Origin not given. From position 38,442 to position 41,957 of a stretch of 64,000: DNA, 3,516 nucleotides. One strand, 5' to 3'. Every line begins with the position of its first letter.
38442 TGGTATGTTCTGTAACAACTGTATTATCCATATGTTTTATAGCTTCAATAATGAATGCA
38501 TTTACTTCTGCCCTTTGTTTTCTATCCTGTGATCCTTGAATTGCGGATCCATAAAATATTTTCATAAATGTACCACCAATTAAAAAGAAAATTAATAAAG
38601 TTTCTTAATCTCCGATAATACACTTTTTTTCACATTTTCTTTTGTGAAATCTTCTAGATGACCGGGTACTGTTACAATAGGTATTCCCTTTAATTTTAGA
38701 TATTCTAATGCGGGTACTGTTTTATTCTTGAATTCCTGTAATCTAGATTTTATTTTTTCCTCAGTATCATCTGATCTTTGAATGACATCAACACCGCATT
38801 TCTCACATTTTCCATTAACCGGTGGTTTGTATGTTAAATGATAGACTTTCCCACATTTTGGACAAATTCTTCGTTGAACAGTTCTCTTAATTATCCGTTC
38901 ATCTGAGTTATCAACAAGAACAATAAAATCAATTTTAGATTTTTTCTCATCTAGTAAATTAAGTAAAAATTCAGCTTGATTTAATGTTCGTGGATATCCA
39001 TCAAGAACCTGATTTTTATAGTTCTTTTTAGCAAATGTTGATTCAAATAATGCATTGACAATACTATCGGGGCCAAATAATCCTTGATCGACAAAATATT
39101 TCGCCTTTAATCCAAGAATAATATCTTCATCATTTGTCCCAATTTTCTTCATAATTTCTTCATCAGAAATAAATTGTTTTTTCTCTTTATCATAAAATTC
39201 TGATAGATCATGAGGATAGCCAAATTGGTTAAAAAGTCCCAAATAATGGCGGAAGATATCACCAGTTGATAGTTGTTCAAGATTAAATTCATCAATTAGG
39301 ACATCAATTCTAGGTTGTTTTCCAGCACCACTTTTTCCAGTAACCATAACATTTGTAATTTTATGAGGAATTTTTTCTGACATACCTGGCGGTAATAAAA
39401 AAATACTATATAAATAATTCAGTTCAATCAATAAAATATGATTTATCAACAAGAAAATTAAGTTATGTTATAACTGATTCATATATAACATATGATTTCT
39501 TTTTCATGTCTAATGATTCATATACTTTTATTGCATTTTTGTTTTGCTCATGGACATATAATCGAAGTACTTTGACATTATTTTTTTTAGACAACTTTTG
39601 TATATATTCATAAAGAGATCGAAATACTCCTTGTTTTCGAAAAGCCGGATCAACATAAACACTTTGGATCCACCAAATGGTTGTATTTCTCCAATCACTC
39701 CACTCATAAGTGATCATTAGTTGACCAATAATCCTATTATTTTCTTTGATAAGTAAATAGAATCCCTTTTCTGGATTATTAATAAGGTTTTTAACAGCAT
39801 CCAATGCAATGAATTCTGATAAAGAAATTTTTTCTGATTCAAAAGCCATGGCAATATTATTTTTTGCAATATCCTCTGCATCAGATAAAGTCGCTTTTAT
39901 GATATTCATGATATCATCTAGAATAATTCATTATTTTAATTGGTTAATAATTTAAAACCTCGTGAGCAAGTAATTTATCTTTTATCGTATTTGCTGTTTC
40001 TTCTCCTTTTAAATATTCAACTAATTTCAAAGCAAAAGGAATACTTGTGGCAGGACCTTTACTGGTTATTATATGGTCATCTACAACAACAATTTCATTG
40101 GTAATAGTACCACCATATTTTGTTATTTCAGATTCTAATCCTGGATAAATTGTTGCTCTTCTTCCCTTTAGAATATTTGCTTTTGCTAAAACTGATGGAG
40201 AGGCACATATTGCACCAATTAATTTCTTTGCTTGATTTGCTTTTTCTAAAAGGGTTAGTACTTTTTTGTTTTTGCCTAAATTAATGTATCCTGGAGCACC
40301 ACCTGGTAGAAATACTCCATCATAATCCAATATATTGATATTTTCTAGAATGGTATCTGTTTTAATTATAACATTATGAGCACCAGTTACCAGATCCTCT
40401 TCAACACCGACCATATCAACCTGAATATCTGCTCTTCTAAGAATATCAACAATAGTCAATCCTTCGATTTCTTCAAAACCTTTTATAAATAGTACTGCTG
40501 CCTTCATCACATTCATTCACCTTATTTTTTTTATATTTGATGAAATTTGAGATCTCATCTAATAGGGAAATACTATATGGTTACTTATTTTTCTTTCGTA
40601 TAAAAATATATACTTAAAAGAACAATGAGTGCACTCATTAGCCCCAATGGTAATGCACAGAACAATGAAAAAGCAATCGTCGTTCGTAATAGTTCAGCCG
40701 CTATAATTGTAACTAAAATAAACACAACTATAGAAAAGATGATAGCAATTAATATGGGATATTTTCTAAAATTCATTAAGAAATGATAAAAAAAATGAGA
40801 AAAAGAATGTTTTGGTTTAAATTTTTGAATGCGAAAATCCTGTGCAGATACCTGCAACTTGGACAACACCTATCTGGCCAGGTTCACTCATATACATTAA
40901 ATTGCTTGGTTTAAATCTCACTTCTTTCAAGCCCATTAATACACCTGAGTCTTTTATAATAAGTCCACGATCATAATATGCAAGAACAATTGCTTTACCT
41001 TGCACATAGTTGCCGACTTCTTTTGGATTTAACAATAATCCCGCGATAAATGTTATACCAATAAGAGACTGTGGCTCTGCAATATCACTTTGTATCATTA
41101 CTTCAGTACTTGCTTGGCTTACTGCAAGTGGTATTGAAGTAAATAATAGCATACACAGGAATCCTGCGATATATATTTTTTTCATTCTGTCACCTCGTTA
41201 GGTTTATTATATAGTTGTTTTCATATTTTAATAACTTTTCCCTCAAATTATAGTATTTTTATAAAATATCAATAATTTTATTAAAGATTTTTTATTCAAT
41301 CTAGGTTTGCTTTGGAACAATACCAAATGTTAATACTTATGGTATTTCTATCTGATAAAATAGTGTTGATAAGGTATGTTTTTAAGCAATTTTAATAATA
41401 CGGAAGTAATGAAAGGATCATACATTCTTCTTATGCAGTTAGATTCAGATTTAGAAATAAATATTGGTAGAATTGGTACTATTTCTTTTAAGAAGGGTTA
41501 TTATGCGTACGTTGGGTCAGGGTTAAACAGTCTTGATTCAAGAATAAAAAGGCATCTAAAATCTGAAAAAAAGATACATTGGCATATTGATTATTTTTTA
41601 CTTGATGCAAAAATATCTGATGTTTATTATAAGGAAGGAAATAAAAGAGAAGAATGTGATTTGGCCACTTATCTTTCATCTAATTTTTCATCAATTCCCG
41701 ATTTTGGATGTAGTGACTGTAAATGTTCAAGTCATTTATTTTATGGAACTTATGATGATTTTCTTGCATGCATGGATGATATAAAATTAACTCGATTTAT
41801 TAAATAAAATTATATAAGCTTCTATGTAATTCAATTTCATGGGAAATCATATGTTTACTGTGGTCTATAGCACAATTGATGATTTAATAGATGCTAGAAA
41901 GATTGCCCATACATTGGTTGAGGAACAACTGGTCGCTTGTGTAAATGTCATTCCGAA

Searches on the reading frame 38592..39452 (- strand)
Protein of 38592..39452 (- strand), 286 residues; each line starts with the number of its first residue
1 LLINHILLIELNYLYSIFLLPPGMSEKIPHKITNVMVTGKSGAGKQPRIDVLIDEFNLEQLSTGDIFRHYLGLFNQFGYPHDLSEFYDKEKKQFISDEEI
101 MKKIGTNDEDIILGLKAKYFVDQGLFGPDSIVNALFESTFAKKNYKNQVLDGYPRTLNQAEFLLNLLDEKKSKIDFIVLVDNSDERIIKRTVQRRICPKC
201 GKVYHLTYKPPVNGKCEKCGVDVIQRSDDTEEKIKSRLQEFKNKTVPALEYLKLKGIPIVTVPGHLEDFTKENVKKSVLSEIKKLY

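Call 41: search_protein_families(library=pfam, proteins=[window:38592-39452:-], max_evalue=0.00001)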
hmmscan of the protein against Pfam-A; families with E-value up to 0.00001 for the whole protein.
window:38592-39452:- (286 aa): 3 families
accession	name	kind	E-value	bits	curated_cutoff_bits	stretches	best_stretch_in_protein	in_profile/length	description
PF00406.28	ADK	-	9.1e-28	97.7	26.8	1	111-256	39-150/151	Adenylate kinase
PF05191.20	ADK_lid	-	1.1e-13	51.3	26.6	1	194-228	1-36/36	Adenylate kinase, active site lid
PF13207.12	AAA_17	-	2e-11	44.7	27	1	135-195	60-123/136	AAA domain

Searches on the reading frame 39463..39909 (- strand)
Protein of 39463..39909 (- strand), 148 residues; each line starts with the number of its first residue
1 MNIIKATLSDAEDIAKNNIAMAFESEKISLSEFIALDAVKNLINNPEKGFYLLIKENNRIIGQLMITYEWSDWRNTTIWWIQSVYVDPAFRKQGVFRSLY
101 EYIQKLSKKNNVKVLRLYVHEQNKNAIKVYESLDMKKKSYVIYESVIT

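Call 41: search_protein_families(library=pfam, proteins=[window:39463-39909:-], max_evalue=0.00001)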
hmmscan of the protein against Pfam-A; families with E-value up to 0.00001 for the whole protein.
window:39463-39909:- (148 aa): 4 families
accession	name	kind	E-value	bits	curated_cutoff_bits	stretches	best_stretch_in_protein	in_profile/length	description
PF00583.31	Acetyltransf_1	-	9.8e-16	58.5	20.7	1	41-133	26-114/116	Acetyltransferase (GNAT) family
PF13673.13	Acetyltransf_10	-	3.4e-10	40.4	23.6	1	25-140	7-112/128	Acetyltransferase (GNAT) domain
PF13508.13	Acetyltransf_7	-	5.8e-10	39.9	27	1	49-133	3-80/84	Acetyltransferase (GNAT) domain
PF13420.13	Acetyltransf_4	-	3.6e-07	30.8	24.3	1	6-133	4-132/155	Acetyltransferase (GNAT) domain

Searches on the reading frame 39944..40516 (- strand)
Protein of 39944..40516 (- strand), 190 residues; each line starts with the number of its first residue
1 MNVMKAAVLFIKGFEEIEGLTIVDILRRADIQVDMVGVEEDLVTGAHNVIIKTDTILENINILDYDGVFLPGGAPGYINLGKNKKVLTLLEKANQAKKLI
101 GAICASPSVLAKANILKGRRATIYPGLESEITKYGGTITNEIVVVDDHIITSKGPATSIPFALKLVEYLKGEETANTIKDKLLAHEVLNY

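Call 41: search_protein_families(library=pfam, proteins=[window:39944-40516:-], max_evalue=0.00001)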
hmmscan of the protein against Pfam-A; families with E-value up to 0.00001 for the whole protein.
window:39944-40516:- (190 aa): 1 family
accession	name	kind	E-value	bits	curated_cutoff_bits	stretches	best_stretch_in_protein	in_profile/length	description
PF01965.30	DJ-1_PfpI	-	2e-41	142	26.6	1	4-167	1-164/165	DJ-1/PfpI family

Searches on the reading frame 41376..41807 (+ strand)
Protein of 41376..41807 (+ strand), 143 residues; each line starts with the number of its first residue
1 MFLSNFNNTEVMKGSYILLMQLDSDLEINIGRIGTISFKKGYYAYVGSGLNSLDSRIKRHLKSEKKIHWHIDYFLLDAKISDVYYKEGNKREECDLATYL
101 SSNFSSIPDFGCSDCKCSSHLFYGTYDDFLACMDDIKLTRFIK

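Call 41: search_protein_families(library=pfam, proteins=[window:41376-41807:+], max_evalue=0.00001)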
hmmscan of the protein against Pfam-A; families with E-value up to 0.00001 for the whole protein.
window:41376-41807:+ (143 aa): 1 family
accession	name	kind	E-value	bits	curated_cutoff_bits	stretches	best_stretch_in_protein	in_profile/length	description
PF01986.22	DUF123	-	8.8e-28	97.1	25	1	36-123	1-95/95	Domain of unknown function DUF123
